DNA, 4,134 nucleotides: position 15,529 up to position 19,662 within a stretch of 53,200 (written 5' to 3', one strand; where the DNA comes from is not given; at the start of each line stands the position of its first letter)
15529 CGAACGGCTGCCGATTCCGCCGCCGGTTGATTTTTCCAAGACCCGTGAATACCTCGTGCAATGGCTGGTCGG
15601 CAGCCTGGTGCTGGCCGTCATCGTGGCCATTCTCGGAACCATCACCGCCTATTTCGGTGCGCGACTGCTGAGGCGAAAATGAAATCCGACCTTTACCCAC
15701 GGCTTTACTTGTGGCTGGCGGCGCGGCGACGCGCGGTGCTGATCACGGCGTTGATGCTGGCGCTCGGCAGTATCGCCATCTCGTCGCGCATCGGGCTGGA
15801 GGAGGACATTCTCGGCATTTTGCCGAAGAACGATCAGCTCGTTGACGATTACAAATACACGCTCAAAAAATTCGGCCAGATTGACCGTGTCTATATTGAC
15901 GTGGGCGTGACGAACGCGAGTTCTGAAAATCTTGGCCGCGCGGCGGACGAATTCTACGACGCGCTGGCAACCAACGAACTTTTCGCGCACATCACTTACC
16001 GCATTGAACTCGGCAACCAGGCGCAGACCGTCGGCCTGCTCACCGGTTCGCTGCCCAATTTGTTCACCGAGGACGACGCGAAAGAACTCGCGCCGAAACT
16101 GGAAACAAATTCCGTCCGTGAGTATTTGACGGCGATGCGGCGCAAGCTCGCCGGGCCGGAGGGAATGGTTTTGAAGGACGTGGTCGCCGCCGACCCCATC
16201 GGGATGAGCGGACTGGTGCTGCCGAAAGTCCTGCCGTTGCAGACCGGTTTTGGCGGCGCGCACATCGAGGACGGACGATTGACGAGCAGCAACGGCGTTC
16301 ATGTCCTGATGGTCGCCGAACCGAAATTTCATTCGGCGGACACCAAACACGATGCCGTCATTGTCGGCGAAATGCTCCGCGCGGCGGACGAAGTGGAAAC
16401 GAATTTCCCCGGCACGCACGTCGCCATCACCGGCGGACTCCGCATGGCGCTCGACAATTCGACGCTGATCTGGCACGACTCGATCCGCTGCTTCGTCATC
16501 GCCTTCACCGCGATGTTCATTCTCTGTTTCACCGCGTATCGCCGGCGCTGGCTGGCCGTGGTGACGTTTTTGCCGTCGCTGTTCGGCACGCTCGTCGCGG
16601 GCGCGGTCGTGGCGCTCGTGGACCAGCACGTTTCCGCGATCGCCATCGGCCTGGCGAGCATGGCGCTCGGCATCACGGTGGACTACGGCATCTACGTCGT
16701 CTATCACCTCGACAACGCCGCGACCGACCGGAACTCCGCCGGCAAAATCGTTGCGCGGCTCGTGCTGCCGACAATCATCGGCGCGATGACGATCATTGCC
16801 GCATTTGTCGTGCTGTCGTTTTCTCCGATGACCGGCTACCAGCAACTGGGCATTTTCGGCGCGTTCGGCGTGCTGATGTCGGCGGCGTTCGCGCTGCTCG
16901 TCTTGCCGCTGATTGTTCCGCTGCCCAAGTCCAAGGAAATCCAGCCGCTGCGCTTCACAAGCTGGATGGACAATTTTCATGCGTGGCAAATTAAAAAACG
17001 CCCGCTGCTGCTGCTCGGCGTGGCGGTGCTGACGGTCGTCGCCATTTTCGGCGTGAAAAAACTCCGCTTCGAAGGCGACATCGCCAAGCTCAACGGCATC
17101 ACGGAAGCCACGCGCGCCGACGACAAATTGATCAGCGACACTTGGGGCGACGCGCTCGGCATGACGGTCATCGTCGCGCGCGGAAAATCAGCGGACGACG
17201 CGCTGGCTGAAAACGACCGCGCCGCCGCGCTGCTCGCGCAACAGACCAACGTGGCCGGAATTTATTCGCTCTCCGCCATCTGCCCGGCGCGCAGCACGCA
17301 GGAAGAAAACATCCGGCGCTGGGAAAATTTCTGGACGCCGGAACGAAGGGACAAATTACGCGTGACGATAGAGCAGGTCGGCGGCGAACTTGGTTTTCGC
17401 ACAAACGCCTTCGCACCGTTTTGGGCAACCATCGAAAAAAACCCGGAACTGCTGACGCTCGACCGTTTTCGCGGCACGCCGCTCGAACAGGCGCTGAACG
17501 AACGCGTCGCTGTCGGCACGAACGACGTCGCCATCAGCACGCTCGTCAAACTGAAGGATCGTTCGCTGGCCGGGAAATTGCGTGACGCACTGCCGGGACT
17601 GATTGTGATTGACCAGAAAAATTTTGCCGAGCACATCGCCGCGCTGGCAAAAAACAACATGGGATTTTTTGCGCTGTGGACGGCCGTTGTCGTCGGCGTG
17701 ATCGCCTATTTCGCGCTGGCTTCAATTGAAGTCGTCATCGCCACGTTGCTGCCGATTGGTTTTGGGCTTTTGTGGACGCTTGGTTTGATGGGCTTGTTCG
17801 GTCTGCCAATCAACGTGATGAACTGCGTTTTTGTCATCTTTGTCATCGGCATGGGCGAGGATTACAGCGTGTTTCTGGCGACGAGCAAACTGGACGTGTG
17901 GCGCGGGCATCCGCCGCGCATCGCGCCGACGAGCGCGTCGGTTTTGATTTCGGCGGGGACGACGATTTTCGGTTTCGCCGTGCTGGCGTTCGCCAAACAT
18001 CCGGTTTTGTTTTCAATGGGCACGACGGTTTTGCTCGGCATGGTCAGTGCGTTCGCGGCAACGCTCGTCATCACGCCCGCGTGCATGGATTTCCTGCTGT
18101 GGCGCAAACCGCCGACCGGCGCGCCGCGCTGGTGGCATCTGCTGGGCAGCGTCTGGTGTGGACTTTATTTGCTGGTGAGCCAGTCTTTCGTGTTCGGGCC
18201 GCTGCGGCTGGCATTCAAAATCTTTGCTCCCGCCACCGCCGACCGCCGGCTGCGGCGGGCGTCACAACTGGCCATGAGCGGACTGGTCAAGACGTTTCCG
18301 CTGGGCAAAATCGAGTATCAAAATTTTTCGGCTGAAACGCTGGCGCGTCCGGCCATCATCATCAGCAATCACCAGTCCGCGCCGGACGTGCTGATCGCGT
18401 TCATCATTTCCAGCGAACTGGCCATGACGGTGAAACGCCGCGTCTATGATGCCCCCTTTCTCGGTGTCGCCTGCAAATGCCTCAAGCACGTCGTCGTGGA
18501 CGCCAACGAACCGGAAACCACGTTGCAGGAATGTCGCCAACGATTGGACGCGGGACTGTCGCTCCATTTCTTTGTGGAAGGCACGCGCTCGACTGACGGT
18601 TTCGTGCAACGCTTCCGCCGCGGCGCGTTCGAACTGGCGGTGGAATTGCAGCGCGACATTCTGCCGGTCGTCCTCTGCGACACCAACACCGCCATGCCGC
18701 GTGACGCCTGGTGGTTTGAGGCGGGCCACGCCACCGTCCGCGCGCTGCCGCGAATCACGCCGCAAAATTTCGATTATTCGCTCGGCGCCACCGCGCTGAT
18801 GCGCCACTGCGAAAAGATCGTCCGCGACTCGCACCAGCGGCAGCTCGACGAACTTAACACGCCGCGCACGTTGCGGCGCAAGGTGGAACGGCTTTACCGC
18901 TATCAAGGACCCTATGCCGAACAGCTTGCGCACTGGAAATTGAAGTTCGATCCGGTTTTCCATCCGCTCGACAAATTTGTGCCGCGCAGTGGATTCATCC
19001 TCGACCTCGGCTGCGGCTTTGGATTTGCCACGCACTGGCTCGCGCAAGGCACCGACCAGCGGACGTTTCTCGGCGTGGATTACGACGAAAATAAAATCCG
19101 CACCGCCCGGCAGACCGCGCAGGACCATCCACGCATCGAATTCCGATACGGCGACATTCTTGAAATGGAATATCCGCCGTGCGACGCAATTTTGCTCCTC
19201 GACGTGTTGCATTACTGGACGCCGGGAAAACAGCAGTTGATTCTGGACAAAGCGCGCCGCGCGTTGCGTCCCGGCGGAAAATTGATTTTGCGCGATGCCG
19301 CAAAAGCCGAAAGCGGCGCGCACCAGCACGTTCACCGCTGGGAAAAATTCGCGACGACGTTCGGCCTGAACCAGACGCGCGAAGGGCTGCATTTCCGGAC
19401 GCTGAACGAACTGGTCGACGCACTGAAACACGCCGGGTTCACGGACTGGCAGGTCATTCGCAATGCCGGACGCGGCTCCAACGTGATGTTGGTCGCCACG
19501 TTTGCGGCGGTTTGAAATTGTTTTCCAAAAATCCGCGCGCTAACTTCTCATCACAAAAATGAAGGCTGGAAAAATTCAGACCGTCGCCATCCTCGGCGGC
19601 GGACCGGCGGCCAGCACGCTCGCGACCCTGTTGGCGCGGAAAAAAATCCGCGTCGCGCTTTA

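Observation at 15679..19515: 1278-aa single polypeptide fusing an MMPL-type exporter, a PlsC-type acyltransferase and a SAM methyltransferase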

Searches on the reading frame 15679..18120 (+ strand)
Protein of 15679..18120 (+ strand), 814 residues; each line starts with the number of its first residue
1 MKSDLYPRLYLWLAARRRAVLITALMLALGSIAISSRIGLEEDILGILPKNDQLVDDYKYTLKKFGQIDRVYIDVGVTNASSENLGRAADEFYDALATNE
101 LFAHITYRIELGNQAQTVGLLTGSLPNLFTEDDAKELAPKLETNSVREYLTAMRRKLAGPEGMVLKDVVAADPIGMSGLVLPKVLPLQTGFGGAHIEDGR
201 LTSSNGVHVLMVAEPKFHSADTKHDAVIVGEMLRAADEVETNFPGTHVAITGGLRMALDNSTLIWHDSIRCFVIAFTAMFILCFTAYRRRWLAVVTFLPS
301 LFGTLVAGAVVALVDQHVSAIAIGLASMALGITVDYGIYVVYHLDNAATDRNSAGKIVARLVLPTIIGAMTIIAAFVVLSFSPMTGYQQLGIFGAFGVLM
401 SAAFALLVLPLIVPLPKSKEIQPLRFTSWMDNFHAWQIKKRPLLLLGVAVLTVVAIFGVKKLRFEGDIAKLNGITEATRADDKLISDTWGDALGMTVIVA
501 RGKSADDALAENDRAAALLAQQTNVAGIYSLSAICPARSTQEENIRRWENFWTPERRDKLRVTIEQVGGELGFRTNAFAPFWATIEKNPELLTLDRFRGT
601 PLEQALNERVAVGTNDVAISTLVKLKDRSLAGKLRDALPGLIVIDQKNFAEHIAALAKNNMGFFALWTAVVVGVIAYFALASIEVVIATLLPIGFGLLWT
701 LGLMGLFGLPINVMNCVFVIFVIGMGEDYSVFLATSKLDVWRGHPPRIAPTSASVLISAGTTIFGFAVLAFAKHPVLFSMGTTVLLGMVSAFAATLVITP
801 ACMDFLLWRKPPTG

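Call 50: search_solved_structures(query=window:15679-18120:+, max_evalue=0.01)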
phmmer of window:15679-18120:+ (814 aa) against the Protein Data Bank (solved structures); distinct sequences matched with E-value up to 0.01: 3.
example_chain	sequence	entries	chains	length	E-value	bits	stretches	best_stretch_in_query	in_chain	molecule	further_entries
5khn_B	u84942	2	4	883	1.1e-08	37.3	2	664-803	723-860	RND transporter | Putative RND superfamily efflux pump membrane protein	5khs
6wu0_B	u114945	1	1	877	2e-07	33.1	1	668-803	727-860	Hopanoid biosynthesis associated RND transporter like protein HpnN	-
6tbu_A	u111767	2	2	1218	0.00061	21.6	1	265-410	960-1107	Protein dispatched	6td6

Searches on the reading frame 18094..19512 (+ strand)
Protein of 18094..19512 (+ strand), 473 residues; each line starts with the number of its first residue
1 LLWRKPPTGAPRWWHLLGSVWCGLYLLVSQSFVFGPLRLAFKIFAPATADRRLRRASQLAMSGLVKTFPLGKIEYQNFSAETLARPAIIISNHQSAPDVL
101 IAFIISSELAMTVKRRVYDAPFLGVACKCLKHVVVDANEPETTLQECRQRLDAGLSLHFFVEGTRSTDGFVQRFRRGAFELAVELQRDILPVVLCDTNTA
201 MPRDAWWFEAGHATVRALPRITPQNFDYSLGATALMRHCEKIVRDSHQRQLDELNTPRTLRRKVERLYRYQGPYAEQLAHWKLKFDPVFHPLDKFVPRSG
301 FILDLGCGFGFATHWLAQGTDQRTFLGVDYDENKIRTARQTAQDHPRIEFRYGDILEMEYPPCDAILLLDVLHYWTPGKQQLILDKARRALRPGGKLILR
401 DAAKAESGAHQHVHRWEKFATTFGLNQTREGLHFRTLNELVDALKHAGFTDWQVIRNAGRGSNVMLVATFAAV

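Call 28: search_protein_representatives(protein=window:18139-19512:+)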
Query: 458 residues. Proteins with E-value up to 0.001 (for the whole library): 12574; up to 1e-10: 2045; up to 1e-30: 318. The best 150 are listed.
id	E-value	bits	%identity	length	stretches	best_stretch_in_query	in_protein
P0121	1.4e-186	637.1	62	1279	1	2-453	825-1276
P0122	6.2e-161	552.5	69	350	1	108-454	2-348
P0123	2.7e-131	454.8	48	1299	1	1-453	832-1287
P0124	2.1e-90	320.0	42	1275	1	1-393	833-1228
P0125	4.5e-89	315.6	41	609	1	1-391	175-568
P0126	1.4e-87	310.7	35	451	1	17-452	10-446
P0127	2.1e-87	310.2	71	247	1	153-339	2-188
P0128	1.0e-86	307.9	36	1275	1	5-452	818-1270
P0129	3.2e-86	306.2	45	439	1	2-419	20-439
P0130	3.9e-85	302.6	60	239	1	229-454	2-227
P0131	5.6e-85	302.1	36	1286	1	34-453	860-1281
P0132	9.7e-84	298.1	36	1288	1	1-452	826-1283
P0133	5.9e-83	295.5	36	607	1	38-452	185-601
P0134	1.8e-82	293.9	38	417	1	49-452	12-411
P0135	1.4e-81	290.9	36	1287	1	35-452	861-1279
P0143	8.2e-73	262.0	34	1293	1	58-452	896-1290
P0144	7.8e-72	258.8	56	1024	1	244-453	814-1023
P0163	7.7e-60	219.3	33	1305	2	48-435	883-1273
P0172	7.8e-58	212.7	45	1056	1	215-454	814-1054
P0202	9.9e-54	199.1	31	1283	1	54-452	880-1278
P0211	6.5e-53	196.4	32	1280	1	69-454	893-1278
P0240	2.2e-50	188.1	29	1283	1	61-452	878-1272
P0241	2.3e-50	188.1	30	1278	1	55-443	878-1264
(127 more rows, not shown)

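Call 30: list_cluster_members(proteins=[P0123, P0124, P0128, P0131, P0143, P0163, P0240, P0144, P0172, P0126])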
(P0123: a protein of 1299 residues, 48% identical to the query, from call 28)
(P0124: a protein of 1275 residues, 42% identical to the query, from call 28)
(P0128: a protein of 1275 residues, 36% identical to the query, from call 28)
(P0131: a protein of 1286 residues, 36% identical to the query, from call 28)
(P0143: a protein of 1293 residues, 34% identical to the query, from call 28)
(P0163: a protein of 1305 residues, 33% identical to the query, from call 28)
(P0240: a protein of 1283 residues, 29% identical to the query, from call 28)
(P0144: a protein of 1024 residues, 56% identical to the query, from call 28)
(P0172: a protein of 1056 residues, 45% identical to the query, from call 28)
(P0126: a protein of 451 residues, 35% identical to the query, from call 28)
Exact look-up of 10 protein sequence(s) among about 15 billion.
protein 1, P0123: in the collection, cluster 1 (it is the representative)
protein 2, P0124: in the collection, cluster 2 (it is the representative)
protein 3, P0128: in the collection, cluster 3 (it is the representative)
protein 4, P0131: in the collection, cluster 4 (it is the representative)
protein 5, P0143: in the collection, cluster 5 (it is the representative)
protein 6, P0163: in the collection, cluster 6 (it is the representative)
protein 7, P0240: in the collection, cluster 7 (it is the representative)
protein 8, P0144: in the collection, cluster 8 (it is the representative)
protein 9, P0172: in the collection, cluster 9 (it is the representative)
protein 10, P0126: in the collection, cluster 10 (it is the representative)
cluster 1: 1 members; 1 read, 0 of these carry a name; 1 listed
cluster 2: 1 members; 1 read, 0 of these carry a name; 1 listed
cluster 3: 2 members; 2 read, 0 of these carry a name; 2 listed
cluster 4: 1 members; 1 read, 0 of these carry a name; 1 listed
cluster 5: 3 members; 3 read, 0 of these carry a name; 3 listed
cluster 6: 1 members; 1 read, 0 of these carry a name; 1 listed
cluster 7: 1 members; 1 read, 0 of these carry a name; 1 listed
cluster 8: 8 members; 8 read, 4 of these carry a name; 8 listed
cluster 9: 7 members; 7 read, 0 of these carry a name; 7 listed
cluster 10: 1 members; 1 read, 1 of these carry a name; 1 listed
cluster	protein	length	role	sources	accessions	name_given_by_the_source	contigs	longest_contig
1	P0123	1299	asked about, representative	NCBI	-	-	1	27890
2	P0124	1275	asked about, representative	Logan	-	-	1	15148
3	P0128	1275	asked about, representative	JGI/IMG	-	-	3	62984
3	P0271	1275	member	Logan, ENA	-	-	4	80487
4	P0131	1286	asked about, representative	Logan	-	-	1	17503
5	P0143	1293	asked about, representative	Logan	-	-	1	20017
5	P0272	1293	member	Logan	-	-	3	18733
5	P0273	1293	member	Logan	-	-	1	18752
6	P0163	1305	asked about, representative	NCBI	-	-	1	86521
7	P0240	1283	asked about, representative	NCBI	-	-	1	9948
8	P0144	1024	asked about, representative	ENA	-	-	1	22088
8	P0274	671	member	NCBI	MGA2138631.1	MAG: methyltransferase domain-containing protein [Verrucomicrobiia bacterium]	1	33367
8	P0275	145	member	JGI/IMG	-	SAM-dependent methyltransferase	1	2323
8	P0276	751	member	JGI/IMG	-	predicted RND superfamily exporter protein/SAM-dependent methyltransferase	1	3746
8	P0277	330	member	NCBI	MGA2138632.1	MAG: hypothetical protein ABSH14_07195 [Verrucomicrobiia bacterium]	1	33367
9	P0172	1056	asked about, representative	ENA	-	-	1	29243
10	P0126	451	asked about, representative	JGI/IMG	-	1-acyl-sn-glycerol-3-phosphate acyltransferase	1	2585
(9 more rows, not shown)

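Call 49: search_solved_structures(query=window:18094-19512:+, max_evalue=0.01)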
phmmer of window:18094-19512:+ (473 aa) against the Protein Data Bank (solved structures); distinct sequences matched with E-value up to 0.01: 76 (the best 60 are shown).
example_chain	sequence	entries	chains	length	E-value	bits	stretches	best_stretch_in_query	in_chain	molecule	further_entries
5kym_A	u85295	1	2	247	1.7e-12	50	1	85-244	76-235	1-acyl-sn-glycerol-3-phosphate acyltransferase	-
1ve3_A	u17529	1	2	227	1.2e-09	40.5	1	284-399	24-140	hypothetical protein PH0226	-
1wzn_A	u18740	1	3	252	3.6e-08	35.7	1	300-398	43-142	SAM-dependent methyltransferase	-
3d2l_A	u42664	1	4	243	5.8e-08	35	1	301-399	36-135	SAM-dependent methyltransferase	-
5wp5_A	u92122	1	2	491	1.2e-07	34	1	301-405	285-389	Phosphomethylethanolamine N-methyltransferase 2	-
4iv8_A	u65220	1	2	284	2.6e-07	32.9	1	296-403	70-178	Phosphoethanolamine N-methyltransferase,putative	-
5wp4_A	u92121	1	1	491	1e-06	30.9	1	301-406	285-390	Phosphoethanolamine N-methyltransferase 1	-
5f8c_A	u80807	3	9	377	1.3e-06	30.6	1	298-407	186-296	Methyltransferase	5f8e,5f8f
3bus_A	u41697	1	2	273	2.2e-06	29.8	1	298-402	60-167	Methyltransferase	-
3ccf_A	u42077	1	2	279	2.2e-06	29.8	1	297-449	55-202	Cyclopropane-fatty-acyl-phospholipid synthase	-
5i2h_A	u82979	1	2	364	3.2e-06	29.3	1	301-402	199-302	O-methyltransferase family 2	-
9fd3_A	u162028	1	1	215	4.1e-06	28.9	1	293-401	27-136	SAM-dependent methyltransferase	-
9fcy_A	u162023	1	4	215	4.2e-06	28.9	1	293-401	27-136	SAM-dependent methyltransferase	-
9fcd_A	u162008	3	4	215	4.2e-06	28.9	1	293-401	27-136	SAM-dependent methyltransferase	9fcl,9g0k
6uv6_A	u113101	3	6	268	5.2e-06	28.6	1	297-405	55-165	D-glucose O-methyltransferase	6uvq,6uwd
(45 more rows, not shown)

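Call 51: predict_structure(alignment_id=A2)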
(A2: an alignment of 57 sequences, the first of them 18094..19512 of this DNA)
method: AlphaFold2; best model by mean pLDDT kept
length: 473 residues; sequences in the alignment: 57
mean_pLDDT: 85.2   pTM: 0.83
mean pLDDT of the five models: 85.2, 83.7, 82.8, 81.1, 80.3
residues with pLDDT >= 90: 224; 70-90: 205; 50-70: 20; < 50: 24
segments of 3 or more residues with pLDDT < 50: 1-9, 162-175
pLDDT, mean of each block of 10 residues (from residue 1): 39 75 83 91 92 92 79 87 89 75 90 83 82 82 88 89 43 60 92 82 63 90 95 88 89 89 85 86 92 94 96 93 95 90 87 94 97 94 98 95 85 84 75 92 96 86 91 59
secondary structure, 60 per line:
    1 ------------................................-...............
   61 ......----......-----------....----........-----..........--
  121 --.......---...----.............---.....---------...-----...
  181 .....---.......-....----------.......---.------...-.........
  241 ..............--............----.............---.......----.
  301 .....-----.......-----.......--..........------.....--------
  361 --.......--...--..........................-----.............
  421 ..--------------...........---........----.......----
elements in order: H13-44 H46-66 E71-76 E88-91 H96-103 E109-114 H115-118 H123-129 E133-135 H140-152 E156-160 H178-185 E189-195 H197-200 E211-217 H232-254 H257-268 H273-285 H289-295 E300-305 H311-317 E323-329 H332-341 E348-352 E363-369 H377-390 E391-402 H408-422 H437-447 E451-455 E463-469

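Call 55: fold_search(model_id=the predicted structure, library=pdb)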
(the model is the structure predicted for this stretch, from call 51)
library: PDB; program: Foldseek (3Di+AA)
matches with E <= 10: 1985; with E <= 0.001: 1573
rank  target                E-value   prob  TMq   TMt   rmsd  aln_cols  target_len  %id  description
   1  9fcu_A                3.3e-13  1.00  0.34  0.72   5.4       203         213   19  CysG(N-16)-H121A mutant in complex with SAH from Kitasatospora cystarginea (released 2024-08-21)
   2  9fd3                  3.7e-13  1.00  0.34  0.71   5.6       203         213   20  CysG(N-16)-D190N mutant in complex with SAH from Kitasatospora cystarginea (released 2024-08-21)
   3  4iwn_B                6.0e-13  1.00  0.33  0.64   4.7       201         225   20  Crystal structure of a putative methyltransferase CmoA in complex with a novel SAM derivative (released 2013-05-29)
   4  9g0k_A                6.4e-13  1.00  0.33  0.70   4.0       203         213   19  CysG(N-16) in complex with SAH (metal free, cocrystallization in presence of EDTA) from Kitasatospora cystarginea (released 2024-07-17)
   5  4iwn_A                6.7e-13  1.00  0.32  0.63   4.9       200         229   20  Crystal structure of a putative methyltransferase CmoA in complex with a novel SAM derivative (released 2013-05-29)
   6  3dtn_A                1.2e-12  1.00  0.35  0.72   5.1       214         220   17  Crystal structure of putative Methyltransferase-MM_2633 from Methanosarcina mazei . (released 2008-09-09)
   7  9fcs_A                1.3e-12  1.00  0.34  0.70   5.6       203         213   20  CysG(N-16)-H122N mutant in complex with SAH from Kitasatospora cystarginea (released 2024-08-21)
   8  9fcq                  1.5e-12  1.00  0.34  0.71   5.5       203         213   20  CysG(N-16)-H122A mutant in complex with SAH from Kitasatospora cystarginea (released 2024-08-21)
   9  9fcy_B                1.5e-12  1.00  0.33  0.69   5.5       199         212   20  CysG(N-16)-R21K mutant in complex with SAH from Kitasatospora cystarginea (released 2024-08-21)
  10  9fcx_A                1.6e-12  1.00  0.34  0.70   5.7       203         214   19  CysG(N-16)-H121N mutant in complex with SAH from Kitasatospora cystarginea (released 2024-08-21)
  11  4gek_A                1.7e-12  1.00  0.33  0.64   4.8       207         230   20  Crystal Structure of wild-type CmoA from E.coli (released 2012-10-10)
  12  4gek_G                1.8e-12  1.00  0.33  0.62   4.8       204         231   20  Crystal Structure of wild-type CmoA from E.coli (released 2012-10-10)
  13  5f8e_C                2.1e-12  1.00  0.34  0.44   8.7       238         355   20  Rv2258c-SAH (released 2016-06-29)
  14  9fcy_A                2.4e-12  1.00  0.33  0.69   5.6       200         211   20  CysG(N-16)-R21K mutant in complex with SAH from Kitasatospora cystarginea (released 2024-08-21)
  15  1im8_B                3.3e-12  1.00  0.33  0.65   5.2       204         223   19  Crystal structure of YecO from Haemophilus influenzae (HI0319), a methyltransferase with a bound S-adenosylhomocystein (released 2001-11-07)
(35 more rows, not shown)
